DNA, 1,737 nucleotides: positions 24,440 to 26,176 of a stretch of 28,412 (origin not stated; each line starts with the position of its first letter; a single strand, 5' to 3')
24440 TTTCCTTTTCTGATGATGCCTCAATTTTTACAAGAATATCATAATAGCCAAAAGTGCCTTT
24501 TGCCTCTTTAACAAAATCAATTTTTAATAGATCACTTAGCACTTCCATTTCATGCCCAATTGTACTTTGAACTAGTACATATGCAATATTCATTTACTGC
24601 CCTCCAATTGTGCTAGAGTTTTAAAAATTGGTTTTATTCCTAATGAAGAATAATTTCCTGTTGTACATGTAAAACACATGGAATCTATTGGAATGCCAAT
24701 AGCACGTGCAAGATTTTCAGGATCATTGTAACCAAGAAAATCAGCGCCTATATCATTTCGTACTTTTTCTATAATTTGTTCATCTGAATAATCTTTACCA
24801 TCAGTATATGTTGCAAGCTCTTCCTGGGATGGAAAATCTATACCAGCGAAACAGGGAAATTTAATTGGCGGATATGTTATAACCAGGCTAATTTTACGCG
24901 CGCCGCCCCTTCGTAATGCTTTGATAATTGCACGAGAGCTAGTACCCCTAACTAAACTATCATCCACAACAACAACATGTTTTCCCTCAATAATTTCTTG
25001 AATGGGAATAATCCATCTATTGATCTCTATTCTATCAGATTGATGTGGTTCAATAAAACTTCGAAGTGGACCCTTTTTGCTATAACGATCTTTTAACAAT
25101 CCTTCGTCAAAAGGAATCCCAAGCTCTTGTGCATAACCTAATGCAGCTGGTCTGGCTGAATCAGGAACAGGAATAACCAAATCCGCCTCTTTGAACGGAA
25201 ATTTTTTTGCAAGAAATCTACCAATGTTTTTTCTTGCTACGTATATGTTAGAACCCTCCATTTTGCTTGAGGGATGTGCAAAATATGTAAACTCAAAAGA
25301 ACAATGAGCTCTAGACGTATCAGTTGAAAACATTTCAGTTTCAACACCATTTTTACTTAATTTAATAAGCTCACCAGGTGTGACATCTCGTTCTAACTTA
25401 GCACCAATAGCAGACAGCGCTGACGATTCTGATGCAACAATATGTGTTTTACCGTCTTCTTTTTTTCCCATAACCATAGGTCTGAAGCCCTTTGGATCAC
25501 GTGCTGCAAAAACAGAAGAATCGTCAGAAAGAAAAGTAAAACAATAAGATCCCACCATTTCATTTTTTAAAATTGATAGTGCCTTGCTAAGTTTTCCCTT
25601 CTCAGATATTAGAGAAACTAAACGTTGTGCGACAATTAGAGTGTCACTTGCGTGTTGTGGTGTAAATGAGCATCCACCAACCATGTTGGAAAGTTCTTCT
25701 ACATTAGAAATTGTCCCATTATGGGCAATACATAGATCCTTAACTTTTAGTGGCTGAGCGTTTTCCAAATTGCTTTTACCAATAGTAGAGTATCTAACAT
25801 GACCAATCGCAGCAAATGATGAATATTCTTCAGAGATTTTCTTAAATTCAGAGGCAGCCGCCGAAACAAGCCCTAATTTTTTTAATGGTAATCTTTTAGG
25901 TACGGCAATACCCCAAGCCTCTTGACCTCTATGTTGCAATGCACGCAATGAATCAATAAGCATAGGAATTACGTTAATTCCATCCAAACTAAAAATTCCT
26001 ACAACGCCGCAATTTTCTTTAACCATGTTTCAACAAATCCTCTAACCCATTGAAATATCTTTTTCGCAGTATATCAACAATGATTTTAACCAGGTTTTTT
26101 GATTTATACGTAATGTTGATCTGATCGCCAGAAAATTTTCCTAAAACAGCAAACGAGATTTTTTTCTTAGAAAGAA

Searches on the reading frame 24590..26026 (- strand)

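Call 9: search_protein_families(library=pfam, proteins=[window:24590-26026:-], max_evalue=0.01)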
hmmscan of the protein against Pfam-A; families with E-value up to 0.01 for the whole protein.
window:24590-26026:- (478 aa): 5 families
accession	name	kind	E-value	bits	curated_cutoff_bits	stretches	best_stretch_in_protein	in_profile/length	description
PF13522.11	GATase_6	-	1.6e-14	54.5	27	1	72-200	12-130/130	Glutamine amidotransferase domain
PF13537.11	GATase_7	-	9.4e-13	48.7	25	1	87-205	10-122/123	Glutamine amidotransferase domain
PF00156.33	Pribosyltran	-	3.6e-09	36.6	26.3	1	273-384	20-123/158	Phosphoribosyl transferase domain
PF13230.11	GATase_4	-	2.4e-05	23.8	23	1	54-177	53-187/272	Glutamine amidotransferases class-II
PF12481.13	DUF3700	-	0.0045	16.9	27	1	69-202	48-174/228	Aluminium induced protein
